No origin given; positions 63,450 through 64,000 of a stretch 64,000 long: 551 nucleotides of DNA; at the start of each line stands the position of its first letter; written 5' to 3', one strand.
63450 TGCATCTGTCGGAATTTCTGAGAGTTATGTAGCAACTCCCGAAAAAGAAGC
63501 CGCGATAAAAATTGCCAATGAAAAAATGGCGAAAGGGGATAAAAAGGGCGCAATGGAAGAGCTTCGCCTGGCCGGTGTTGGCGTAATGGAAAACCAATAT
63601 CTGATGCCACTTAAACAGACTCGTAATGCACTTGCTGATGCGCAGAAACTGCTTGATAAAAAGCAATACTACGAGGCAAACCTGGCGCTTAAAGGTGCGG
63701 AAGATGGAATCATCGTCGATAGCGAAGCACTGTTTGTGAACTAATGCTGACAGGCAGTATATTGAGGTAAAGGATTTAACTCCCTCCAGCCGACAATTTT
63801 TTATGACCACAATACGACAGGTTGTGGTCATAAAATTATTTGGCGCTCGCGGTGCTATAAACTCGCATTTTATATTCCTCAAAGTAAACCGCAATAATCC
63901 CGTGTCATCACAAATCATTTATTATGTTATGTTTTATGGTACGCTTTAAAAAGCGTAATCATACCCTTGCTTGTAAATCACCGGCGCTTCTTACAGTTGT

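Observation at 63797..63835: Perfect 14-bp inverted repeat with 9-bp spacer downstream of yfdX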

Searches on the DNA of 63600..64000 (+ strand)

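Call 6: search_dna_similar(query=window:63600-64000:+, collection=ecoli_genomes, mode=near, max_rows=20, rows=spread)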
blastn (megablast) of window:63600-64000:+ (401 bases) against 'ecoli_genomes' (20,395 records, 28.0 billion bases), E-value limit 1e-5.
Records with a match: 5409; places in all: 5448; records where one place covers at least 80% of the query: 5372.
Genomes with a match: 5408 of 5426; with a place that covers at least 80% of the query: 5371. Places per genome that has any: lowest 1, median 1, highest 3. On chromosomes: 5447 places; on plasmids: 1.
Best place of each record, by identity: >=99% 1598; 95-99% 3445; 90-95% 366.
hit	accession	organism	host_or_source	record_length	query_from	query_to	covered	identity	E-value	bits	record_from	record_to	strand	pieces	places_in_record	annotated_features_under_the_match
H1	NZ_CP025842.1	Escherichia coli strain 720632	Homo sapiens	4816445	1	401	100%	100.0%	0e+0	741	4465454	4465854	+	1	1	yfdX: YfdX family protein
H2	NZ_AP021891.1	Escherichia coli strain 2017.01.04CC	Homo sapiens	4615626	1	401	100%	100.0%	0e+0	741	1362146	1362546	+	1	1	yfdX: YfdX family protein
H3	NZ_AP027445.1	Escherichia coli strain EC291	Sus scrofa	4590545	1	401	100%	100.0%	0e+0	741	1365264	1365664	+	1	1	yfdX: YfdX family protein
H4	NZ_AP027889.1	Escherichia coli strain 2018-06-4CC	Homo sapiens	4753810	1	401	100%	100.0%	0e+0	741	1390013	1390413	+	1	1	yfdX: YfdX family protein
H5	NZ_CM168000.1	Escherichia coli strain 3502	Homo sapiens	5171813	1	401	100%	100.0%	0e+0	741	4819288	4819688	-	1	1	yfdX: YfdX family protein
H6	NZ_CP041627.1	Escherichia coli strain ETEC6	Homo sapiens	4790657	1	401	100%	99.8%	0e+0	736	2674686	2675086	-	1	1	yfdX: YfdX family protein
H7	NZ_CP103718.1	Escherichia coli strain 1579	Homo sapiens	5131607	1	401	100%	98.5%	0e+0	708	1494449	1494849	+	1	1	yfdX: YfdX family protein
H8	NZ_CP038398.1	Escherichia coli O157:H7 strain DEC4E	Homo sapiens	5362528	1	401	100%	98.3%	0e+0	702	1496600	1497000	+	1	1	yfdX: YfdX family protein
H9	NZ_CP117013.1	Escherichia coli strain MLI114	Homo sapiens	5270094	1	401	100%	98.3%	0e+0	702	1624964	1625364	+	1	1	yfdX: YfdX family protein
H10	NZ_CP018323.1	Escherichia coli strain KSC9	porcine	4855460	1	401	100%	98.0%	0e+0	697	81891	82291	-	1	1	yfdX: YfdX family protein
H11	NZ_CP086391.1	Escherichia coli strain 1585m1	Chroicocephalus novaehollandiae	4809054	1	401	100%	98.0%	0e+0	697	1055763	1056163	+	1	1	yfdX: YfdX family protein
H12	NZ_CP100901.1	Escherichia coli strain ET826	Hoplobatrachus rugulosus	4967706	1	401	100%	98.0%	0e+0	697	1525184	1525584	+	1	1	yfdX: YfdX family protein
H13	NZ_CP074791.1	Escherichia coli strain 94_0962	Homo sapiens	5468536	1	401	100%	98.0%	0e+0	697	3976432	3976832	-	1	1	yfdX: YfdX family protein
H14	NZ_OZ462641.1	Escherichia coli strain ECL27829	Ovis aries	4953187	1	401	100%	98.0%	0e+0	697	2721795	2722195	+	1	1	yfdX: YfdX family protein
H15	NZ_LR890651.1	Escherichia coli strain MINF_2E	Homo sapiens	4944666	1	401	100%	97.8%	0e+0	691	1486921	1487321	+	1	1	yfdX: YfdX family protein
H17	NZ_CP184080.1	Escherichia coli strain AZ148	Homo sapiens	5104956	1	401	100%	95.0%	1e-177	630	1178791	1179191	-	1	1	yfdX: YfdX family protein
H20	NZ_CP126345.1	Escherichia coli strain DX6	water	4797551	332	401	17%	98.6%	3e-25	124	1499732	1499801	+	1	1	none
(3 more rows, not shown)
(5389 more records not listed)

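Call 7: get_annotated_region(hit=H1, flank=3000)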
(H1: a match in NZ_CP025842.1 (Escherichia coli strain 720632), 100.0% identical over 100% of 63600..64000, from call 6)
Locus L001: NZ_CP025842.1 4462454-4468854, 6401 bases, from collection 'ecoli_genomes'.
description: Escherichia coli strain 720632 chromosome, complete genome
organism: Escherichia coli strain 720632 (NCBI taxid 562)
replicon: chromosome; assembly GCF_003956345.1
host: Homo sapiens; source: stool; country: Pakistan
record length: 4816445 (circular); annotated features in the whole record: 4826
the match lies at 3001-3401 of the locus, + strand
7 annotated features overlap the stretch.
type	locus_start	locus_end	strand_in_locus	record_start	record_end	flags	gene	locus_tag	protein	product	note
CDS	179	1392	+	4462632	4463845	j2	-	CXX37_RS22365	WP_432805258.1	IS3 family transposase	programmed frameshift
sequence_feature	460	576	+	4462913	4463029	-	-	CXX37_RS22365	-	-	AL1L pseudoknot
CDS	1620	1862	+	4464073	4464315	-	yfdY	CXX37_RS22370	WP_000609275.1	YfdY family protein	-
CDS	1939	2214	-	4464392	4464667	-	ypdI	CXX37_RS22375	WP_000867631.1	colanic acid biosynthesis lipoprotein YpdI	-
CDS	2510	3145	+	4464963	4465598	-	yfdX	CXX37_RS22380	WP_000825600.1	YfdX family protein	-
CDS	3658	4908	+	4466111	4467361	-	frc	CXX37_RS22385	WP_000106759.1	formyl-CoA transferase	-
CDS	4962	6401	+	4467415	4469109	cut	oxc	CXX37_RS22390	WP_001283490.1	oxalyl-CoA decarboxylase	-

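Call 8: get_annotated_region(hit=H17, flank=1500)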
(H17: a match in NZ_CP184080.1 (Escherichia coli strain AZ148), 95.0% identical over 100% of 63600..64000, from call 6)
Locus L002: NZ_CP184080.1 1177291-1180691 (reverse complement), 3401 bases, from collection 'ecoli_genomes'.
description: Escherichia coli strain AZ148 chromosome, complete genome
organism: Escherichia coli strain AZ148 (NCBI taxid 562)
replicon: chromosome; assembly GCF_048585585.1
host: Homo sapiens; source: missing; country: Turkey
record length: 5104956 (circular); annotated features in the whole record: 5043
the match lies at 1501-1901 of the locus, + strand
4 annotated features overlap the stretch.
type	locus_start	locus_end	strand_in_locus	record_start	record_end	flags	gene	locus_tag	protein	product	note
CDS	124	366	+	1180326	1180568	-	yfdY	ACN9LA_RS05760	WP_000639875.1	YfdY family protein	-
CDS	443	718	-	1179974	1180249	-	ypdI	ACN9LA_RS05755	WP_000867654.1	colanic acid biosynthesis lipoprotein YpdI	-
CDS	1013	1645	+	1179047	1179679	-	yfdX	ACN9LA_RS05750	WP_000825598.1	YfdX family protein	-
CDS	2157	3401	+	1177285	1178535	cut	frc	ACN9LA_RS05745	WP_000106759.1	formyl-CoA transferase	-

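Call 9: get_annotated_region(hit=H20, flank=3000)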
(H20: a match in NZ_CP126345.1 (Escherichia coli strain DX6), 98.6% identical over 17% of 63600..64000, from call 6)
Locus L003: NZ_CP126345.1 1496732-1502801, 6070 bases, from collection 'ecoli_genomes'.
description: Escherichia coli strain DX6 chromosome, complete genome
organism: Escherichia coli strain DX6 (NCBI taxid 562)
replicon: chromosome; assembly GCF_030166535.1
host: -; source: water; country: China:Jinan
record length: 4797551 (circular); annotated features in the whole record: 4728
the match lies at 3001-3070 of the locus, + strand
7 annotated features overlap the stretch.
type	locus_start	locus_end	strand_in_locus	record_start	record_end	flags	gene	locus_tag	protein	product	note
CDS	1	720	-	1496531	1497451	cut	lpxP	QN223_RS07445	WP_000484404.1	kdo(2)-lipid IV(A) palmitoleoyltransferase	-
CDS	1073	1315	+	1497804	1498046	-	yfdY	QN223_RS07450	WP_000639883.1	YfdY family protein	-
CDS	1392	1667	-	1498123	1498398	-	ypdI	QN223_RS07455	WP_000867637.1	colanic acid biosynthesis lipoprotein YpdI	-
CDS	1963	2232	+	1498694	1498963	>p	-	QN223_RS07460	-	YfdX family protein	incomplete; partial in the middle of a contig; missing C-terminus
CDS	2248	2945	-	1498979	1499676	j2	-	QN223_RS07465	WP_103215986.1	IS1-like element IS1A family transposase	programmed frameshift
CDS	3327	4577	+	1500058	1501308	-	frc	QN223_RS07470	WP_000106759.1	formyl-CoA transferase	-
CDS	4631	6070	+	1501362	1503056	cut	oxc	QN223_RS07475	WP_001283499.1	oxalyl-CoA decarboxylase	-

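Call 10: search_rna_families(source=L001, start=2300, end=3800, threshold=evalue, max_evalue=10)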
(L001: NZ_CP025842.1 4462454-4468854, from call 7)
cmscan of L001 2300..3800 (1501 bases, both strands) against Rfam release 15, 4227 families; matches with E-value up to 10: 4.
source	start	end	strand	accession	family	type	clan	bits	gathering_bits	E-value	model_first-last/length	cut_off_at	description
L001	3194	3240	-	RF03514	mir-6128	Gene; miRNA;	-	27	92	0.051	1-64/64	no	mir-6128 microRNA precursor family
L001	3447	3601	+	RF01439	S_pombe_snR36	Gene; snRNA; snoRNA; HACA-box;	CL00035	18.1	50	1.8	1-164/164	no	small nucleolar RNA snR36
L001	3194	3242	-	RF03269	mir-5697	Gene; miRNA;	-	18.1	50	2.4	1-59/59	no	mir-5697 microRNA precursor family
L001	3337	3435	-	RF02492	Gl_U2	Gene; snRNA; splicing;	-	12.1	100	9.7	1-136/136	no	Giardia U2 spliceosomal RNA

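Call 12: search_dna_similar(query=window:63785-63850:+, collection=ecoli_genomes, mode=distant, max_rows=30, rows=spread, max_evalue=10)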
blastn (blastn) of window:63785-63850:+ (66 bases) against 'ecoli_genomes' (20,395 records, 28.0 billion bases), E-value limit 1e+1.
Records with a match: 5412; places in all: 5844; records where one place covers at least 80% of the query: 5405.
Genomes with a match: 5408 of 5426; with a place that covers at least 80% of the query: 5404. Places per genome that has any: lowest 1, median 1, highest 4. On chromosomes: 5839 places; on plasmids: 5.
Best place of each record, by identity: >=99% 4114; 95-99% 1284; 90-95% 14.
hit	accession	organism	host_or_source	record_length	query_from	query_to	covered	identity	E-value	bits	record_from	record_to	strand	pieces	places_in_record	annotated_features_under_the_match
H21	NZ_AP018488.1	Escherichia coli O157:H7 strain PV15-279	Homo sapiens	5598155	1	66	100%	100.0%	6e-25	120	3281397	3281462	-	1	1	none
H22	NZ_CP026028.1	Escherichia coli strain CIT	Essential oils isolation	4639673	1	66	100%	100.0%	6e-25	120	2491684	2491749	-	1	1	none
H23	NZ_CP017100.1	Escherichia coli strain K-12 NEB 5-alpha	not applicable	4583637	1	66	100%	100.0%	6e-25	120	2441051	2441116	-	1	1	none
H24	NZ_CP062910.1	Escherichia coli O112ab:H8 strain Res13-Lact-EA06-22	Sus scrofa domesticus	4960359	1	66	100%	100.0%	6e-25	120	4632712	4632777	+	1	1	none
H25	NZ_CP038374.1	Escherichia coli O157:H7 strain F3113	beef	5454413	1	66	100%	100.0%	6e-25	120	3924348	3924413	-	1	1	none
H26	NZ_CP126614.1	Escherichia coli strain Ec1115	Lollo Rosso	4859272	1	66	100%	100.0%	6e-25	120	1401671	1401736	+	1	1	none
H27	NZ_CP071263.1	Escherichia coli strain MEI003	Outdoors environment of a veterinary ...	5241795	1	66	100%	100.0%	6e-25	120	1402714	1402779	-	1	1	none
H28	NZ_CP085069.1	Escherichia coli strain P27_L1_05.20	Homo sapiens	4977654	1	66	100%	100.0%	6e-25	120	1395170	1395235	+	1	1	none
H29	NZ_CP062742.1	Escherichia coli O157:H7 strain Z1626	Homo sapiens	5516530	1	66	100%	100.0%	6e-25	120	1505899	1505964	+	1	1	none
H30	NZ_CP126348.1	Escherichia coli strain NN5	water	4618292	1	66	100%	100.0%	6e-25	120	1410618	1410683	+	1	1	none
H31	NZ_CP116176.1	Escherichia coli strain DETEC-E601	sink countertop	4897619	1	66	100%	100.0%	6e-25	120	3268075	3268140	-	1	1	none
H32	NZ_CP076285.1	Escherichia coli strain 41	not applicable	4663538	1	66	100%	100.0%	6e-25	120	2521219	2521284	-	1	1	none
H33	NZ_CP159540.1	Escherichia coli strain PEC1011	Wild bird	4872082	1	66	100%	100.0%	6e-25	120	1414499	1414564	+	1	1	none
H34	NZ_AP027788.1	Escherichia coli strain 2017.04.02CC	Homo sapiens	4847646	1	66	100%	100.0%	6e-25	120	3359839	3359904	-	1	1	none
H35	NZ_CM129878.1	Escherichia coli strain MB07152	seawater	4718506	1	66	100%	100.0%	6e-25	120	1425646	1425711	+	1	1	none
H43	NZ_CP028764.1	Escherichia coli strain A10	wood-wren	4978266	1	66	100%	98.5%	9e-23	113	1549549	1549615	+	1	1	none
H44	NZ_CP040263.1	Escherichia coli strain 631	Bivalve mollusk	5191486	1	66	100%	98.5%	2e-23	115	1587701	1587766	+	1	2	none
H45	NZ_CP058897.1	Escherichia coli strain MS10858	Homo sapiens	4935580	1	66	100%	98.5%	2e-23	115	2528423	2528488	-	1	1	none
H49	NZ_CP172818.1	Escherichia coli strain HS-02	Homo sapiens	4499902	1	66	100%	97.0%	3e-22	111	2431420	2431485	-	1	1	none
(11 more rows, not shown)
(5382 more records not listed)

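Call 14: get_annotated_region(hit=H43, flank=700)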
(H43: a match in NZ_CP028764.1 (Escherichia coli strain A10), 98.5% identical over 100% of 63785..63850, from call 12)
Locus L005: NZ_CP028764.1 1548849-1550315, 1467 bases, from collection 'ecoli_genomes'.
description: Escherichia coli strain A10 chromosome, complete genome
organism: Escherichia coli strain A10 (NCBI taxid 562)
replicon: chromosome; assembly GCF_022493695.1
host: wood-wren; source: feces; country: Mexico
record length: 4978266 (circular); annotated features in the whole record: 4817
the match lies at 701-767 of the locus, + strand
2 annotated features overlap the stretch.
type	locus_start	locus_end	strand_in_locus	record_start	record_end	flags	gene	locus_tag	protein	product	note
CDS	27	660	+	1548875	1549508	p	yfdX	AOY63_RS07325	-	YfdX family protein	frameshifted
CDS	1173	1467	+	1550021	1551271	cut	frc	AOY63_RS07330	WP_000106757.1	formyl-CoA transferase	-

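Call 15: get_annotated_region(hit=H44, flank=700)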
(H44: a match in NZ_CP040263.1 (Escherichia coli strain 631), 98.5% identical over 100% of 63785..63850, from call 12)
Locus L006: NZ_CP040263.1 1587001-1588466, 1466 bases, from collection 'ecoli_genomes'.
description: Escherichia coli strain 631 chromosome, complete genome
organism: Escherichia coli strain 631 (NCBI taxid 562)
replicon: chromosome; assembly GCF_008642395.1
host: Bivalve mollusk; source: marine environment; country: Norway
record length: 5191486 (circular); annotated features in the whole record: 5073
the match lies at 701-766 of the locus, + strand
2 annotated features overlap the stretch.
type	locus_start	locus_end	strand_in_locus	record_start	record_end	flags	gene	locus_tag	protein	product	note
CDS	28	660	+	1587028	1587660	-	yfdX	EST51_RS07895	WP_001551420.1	YfdX family protein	-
CDS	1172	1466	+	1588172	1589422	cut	frc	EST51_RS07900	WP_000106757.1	formyl-CoA transferase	-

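Call 16: get_annotated_region(hit=H45, flank=700)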
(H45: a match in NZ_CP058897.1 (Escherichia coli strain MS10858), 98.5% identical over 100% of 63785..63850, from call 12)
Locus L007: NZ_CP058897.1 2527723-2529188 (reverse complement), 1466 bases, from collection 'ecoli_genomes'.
description: Escherichia coli strain MS10858 chromosome, complete genome
organism: Escherichia coli strain MS10858 (NCBI taxid 562)
replicon: chromosome; assembly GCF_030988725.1
host: Homo sapiens; source: urine; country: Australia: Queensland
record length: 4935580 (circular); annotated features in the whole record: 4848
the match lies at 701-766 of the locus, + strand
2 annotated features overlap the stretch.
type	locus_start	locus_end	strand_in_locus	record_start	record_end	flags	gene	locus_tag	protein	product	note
CDS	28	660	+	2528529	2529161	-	yfdX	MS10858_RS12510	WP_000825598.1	YfdX family protein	-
CDS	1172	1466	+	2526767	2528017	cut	frc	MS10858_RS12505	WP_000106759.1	formyl-CoA transferase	-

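Call 17: get_annotated_region(hit=H49, flank=700)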
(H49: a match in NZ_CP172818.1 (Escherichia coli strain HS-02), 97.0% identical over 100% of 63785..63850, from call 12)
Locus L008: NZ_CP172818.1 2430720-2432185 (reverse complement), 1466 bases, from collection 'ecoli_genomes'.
description: Escherichia coli strain HS-02 chromosome, complete genome
organism: Escherichia coli strain HS-02 (NCBI taxid 562)
replicon: chromosome; assembly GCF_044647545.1
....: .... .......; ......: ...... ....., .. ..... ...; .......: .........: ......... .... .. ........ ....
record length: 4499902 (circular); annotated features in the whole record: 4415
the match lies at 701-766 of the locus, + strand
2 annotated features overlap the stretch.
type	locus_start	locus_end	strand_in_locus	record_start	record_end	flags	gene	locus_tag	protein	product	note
CDS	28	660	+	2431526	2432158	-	yfdX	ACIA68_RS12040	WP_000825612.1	YfdX family protein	-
CDS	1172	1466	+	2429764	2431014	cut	frc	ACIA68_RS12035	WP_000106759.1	formyl-CoA transferase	-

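Call 62: search_dna_similar(query=window:63797-63837:+, collection=ecoli_genomes, mode=distant, max_rows=40, rows=spread, max_evalue=0.01)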
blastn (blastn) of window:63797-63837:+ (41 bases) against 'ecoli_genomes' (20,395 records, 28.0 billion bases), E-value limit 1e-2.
Records with a match: 5406; places in all: 5409; records where one place covers at least 80% of the query: 5405.
Genomes with a match: 5405 of 5426; with a place that covers at least 80% of the query: 5404. Places per genome that has any: lowest 1, median 1, highest 3. On chromosomes: 5408 places; on plasmids: 1.
Best place of each record, by identity: >=99% 4673; 95-99% 730; 90-95% 3.
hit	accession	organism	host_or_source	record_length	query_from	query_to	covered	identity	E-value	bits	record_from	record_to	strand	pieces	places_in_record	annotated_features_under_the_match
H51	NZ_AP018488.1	Escherichia coli O157:H7 strain PV15-279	Homo sapiens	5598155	1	41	100%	100.0%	7e-12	75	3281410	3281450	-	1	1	none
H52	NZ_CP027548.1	Escherichia coli strain 2014C-3061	Homo sapiens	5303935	1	41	100%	100.0%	7e-12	75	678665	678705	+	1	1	none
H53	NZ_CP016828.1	Escherichia coli strain FORC_043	Homo sapiens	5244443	1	41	100%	100.0%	7e-12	75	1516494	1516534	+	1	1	none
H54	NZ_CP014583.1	Escherichia coli strain CFSAN004176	Homo sapiens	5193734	1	41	100%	100.0%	7e-12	75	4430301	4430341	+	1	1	none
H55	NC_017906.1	Escherichia coli Xuzhou21 strain Xuzhou21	-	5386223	1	41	100%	100.0%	7e-12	75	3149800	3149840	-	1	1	none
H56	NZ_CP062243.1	Escherichia coli strain AML003_ev03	not applicable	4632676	1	41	100%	100.0%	7e-12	75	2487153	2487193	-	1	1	none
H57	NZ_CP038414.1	Escherichia coli O157:H7 strain 17B6-2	cattle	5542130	1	41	100%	100.0%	7e-12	75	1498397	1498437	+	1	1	none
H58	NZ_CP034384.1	Escherichia coli O157:H7 strain FRIK804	Calf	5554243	1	41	100%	100.0%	7e-12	75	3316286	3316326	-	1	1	none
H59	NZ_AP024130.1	Escherichia coli strain SI-NP020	Bos taurus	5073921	1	41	100%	100.0%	7e-12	75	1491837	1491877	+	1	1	none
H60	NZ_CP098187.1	Escherichia coli strain Z0117EC0117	Canis lupus familiaris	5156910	1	41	100%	100.0%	7e-12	75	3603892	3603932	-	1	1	none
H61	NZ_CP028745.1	Escherichia coli strain A30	Papio cynocephalus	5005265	1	41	100%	100.0%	7e-12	75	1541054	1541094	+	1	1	none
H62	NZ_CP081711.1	Escherichia coli strain AH21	-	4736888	1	41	100%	100.0%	7e-12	75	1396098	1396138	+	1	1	none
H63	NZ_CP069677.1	Escherichia coli O126:H45 strain MIN10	Homo sapiens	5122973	1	41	100%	100.0%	7e-12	75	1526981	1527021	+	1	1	none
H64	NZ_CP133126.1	Escherichia coli O157:H7 strain PNUSAE146131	missing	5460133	1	41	100%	100.0%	7e-12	75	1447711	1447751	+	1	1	none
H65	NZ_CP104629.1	Escherichia coli strain AHM21C2872I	In-house environment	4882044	1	41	100%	100.0%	7e-12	75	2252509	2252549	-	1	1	none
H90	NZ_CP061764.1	Escherichia coli O19:H7 strain 730V1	Bos taurus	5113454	1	25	61%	100.0%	3e-3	46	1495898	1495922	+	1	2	none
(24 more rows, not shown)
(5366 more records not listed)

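Call 71: search_dna_similar(query=window:63785-63850:+, collection=plasmids, mode=distant, max_rows=15, max_evalue=1)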
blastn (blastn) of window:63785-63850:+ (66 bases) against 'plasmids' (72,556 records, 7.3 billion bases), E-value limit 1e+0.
Records with a match: 5; places in all: 7; records where one place covers at least 80% of the query: 5.
Best place of each record, by identity: >=99% 3; 95-99% 2.
By first word of the organism name: Escherichia 5.
By predicted mobility (MOB-suite, as given by PLSDB): non-mobilizable 4; conjugative 1.
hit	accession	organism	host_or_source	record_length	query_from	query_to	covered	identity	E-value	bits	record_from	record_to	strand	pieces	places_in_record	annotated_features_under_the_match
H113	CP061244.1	Escherichia coli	Homo sapiens,cell culture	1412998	1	66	100%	100.0%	2e-25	120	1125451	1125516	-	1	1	none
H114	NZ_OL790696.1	Escherichia coli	-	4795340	1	66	100%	100.0%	2e-25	120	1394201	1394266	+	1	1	none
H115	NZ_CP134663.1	Escherichia coli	Larus michahellis,bacteria,cloaca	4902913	1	66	100%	100.0%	2e-25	120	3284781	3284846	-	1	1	none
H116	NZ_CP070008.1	Escherichia coli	Homo sapiens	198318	1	66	100%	98.5%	7e-24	115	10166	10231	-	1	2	none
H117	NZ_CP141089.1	Escherichia coli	Homo sapiens,Infected Human Urine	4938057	1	66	100%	98.5%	7e-24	115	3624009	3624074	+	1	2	none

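Call 72: search_dna_similar(query=window:63785-63850:+, collection=phages, mode=distant, max_rows=10, max_evalue=1)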
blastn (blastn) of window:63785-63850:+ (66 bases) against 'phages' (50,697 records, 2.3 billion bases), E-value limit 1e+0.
No match.
